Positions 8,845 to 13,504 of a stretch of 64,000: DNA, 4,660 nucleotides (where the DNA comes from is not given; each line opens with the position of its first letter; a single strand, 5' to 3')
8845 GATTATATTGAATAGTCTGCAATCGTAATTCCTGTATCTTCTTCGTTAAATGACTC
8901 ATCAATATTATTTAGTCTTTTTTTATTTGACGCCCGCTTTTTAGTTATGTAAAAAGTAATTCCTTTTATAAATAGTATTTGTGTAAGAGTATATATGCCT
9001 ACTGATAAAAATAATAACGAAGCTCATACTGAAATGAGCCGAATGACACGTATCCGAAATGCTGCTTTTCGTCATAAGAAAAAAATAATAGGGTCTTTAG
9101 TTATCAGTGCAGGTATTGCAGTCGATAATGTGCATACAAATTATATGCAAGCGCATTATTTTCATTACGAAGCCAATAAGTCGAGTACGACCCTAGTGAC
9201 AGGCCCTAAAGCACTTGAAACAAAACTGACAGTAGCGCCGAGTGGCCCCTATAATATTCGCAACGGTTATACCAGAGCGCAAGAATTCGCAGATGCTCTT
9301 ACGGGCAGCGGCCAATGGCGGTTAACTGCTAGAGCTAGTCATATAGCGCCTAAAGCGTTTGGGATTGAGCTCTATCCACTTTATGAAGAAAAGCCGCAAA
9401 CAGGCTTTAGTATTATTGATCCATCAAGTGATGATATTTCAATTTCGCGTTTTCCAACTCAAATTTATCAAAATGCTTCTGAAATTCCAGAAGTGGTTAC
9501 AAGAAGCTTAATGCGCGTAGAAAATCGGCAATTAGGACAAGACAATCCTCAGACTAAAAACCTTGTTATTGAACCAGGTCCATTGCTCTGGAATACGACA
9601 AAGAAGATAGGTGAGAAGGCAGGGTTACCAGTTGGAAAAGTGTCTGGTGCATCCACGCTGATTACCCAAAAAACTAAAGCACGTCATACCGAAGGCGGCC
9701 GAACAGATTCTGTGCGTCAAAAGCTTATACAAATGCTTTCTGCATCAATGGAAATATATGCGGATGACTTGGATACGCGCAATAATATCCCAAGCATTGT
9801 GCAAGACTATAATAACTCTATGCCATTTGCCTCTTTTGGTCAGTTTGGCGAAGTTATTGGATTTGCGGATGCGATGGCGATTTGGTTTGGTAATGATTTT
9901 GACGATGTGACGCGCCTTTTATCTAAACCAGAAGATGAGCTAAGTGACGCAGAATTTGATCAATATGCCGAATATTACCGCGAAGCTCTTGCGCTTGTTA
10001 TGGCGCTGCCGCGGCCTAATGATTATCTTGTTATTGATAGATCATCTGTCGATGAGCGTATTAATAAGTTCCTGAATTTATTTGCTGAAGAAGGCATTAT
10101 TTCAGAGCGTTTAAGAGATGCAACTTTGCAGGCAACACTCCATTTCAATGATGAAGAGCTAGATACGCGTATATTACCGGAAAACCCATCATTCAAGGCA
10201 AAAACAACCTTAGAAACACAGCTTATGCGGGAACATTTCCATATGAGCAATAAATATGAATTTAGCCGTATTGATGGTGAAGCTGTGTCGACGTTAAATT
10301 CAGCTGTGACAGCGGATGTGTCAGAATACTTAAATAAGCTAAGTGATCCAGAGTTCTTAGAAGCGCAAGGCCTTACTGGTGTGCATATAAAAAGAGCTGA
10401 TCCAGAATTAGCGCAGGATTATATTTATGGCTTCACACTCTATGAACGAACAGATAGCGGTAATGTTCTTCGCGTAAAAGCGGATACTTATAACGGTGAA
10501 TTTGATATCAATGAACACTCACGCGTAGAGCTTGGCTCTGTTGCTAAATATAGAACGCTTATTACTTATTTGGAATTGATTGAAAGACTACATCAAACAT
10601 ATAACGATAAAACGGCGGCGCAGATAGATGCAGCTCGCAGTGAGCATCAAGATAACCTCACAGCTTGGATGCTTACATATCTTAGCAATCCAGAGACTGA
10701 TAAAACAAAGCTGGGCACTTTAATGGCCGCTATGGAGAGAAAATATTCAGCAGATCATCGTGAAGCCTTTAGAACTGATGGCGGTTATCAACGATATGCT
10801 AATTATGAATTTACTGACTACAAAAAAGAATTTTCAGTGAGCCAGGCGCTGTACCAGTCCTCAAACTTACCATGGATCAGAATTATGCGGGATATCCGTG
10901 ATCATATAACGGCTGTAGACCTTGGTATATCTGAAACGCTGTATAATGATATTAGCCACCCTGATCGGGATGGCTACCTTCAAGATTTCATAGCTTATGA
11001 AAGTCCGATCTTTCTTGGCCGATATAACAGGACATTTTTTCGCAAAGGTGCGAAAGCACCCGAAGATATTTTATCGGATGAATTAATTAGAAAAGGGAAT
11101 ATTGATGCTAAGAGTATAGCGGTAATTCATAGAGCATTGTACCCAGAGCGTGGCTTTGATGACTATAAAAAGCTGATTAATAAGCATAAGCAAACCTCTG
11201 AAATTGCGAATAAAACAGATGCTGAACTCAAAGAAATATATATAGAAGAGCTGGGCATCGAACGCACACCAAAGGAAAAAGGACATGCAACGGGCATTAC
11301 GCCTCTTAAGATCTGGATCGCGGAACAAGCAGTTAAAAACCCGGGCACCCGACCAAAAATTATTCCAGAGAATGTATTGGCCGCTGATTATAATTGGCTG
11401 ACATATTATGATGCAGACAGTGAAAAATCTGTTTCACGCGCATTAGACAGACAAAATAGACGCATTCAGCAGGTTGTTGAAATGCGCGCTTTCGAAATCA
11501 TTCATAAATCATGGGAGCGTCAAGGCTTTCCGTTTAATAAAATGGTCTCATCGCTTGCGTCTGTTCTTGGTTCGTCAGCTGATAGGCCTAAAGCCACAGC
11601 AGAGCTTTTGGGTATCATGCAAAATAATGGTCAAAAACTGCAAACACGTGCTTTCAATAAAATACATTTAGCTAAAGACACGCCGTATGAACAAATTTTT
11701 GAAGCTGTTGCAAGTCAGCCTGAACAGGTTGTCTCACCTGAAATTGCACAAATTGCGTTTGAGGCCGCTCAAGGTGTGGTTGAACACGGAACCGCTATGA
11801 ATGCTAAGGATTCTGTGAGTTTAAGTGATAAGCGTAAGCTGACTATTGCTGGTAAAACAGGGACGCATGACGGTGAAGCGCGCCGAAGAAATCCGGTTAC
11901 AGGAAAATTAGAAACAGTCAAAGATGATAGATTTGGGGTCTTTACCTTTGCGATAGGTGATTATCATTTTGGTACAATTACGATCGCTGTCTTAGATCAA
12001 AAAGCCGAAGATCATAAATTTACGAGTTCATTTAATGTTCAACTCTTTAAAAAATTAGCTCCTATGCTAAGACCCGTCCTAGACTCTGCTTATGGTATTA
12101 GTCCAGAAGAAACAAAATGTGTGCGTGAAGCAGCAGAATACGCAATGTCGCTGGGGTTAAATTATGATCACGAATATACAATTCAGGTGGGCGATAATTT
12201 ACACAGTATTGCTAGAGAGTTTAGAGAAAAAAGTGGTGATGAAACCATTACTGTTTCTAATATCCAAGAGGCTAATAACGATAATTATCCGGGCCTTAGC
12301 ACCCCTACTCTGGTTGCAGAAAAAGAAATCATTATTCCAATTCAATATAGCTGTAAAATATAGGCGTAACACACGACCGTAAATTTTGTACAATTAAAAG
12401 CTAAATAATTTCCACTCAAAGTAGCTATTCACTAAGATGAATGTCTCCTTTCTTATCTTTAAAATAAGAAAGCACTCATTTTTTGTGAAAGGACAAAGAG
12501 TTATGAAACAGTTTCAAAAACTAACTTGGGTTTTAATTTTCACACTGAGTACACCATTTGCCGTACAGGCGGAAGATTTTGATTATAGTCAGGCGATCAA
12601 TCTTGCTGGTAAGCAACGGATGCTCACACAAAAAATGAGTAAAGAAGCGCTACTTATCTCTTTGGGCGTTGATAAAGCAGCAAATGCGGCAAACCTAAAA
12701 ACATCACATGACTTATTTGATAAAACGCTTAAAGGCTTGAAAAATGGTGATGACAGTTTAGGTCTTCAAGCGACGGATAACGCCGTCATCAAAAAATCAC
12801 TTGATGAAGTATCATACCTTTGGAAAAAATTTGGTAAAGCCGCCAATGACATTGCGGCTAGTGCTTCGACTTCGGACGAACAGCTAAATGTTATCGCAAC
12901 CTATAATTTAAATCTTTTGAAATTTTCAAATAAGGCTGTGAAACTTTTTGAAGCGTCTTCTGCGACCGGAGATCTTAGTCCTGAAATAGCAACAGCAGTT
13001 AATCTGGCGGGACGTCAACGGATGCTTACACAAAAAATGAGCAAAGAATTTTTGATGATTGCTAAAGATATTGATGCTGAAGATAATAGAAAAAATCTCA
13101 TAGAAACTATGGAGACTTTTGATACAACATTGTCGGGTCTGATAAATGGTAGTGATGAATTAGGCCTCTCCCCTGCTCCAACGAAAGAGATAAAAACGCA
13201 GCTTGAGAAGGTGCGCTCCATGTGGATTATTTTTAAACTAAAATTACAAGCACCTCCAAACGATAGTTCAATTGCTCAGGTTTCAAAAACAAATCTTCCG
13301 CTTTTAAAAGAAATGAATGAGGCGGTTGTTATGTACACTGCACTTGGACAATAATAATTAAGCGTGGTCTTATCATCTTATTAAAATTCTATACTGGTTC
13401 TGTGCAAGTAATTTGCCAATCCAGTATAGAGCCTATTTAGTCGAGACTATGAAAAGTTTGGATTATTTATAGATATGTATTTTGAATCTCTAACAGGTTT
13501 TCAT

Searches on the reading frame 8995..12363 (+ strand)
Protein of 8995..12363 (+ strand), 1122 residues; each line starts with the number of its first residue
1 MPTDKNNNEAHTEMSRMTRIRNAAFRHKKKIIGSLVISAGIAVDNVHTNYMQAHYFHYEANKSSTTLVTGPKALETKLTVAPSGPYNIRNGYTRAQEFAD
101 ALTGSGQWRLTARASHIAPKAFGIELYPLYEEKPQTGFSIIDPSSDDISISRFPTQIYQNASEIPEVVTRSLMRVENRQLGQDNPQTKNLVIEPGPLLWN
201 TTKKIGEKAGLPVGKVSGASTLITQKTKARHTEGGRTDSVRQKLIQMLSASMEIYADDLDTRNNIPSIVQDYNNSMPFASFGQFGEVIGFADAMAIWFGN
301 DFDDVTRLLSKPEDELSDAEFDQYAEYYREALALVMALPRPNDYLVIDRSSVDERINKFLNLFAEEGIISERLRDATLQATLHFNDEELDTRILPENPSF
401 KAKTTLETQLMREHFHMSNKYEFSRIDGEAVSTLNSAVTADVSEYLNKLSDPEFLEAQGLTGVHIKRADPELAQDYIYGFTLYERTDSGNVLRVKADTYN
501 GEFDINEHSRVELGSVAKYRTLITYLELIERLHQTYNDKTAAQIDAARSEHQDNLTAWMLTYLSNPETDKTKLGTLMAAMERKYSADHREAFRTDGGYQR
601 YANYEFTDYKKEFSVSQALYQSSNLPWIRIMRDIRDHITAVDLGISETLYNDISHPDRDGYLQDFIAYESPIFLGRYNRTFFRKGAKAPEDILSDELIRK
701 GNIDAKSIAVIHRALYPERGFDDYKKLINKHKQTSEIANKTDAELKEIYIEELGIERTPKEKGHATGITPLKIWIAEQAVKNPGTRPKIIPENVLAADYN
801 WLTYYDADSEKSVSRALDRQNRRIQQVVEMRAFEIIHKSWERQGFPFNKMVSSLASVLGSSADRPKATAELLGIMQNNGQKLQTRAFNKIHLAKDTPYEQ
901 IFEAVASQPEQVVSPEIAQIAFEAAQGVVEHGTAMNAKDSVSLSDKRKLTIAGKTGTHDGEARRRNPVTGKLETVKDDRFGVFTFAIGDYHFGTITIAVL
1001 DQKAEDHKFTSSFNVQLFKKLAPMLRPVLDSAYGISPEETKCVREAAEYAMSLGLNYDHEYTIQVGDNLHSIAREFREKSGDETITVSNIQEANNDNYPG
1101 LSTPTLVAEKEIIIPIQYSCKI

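Call 18: search_protein_families(library=pfam, proteins=[window:8995-12363:+])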
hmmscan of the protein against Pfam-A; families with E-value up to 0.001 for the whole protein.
window:8995-12363:+ (1122 aa): 2 families
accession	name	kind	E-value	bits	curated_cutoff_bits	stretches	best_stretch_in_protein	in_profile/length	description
PF00912.28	Transgly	-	4.8e-07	29.8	27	1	158-344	16-157/178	Transglycosylase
PF01476.26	LysM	-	4.7e-05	23.7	20.9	1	1061-1115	1-43/43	LysM domain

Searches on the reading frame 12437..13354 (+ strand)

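Call 18: search_protein_families(library=pfam, proteins=[window:12437-13354:+])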
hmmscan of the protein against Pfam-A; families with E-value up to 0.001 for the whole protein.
window:12437-13354:+ (305 aa): 1 family
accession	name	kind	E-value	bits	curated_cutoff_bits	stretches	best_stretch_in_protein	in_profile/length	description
PF13675.11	PilJ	-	9e-41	139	26.6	2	51-152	10-111/114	Type IV pili methyl-accepting chemotaxis transducer N-term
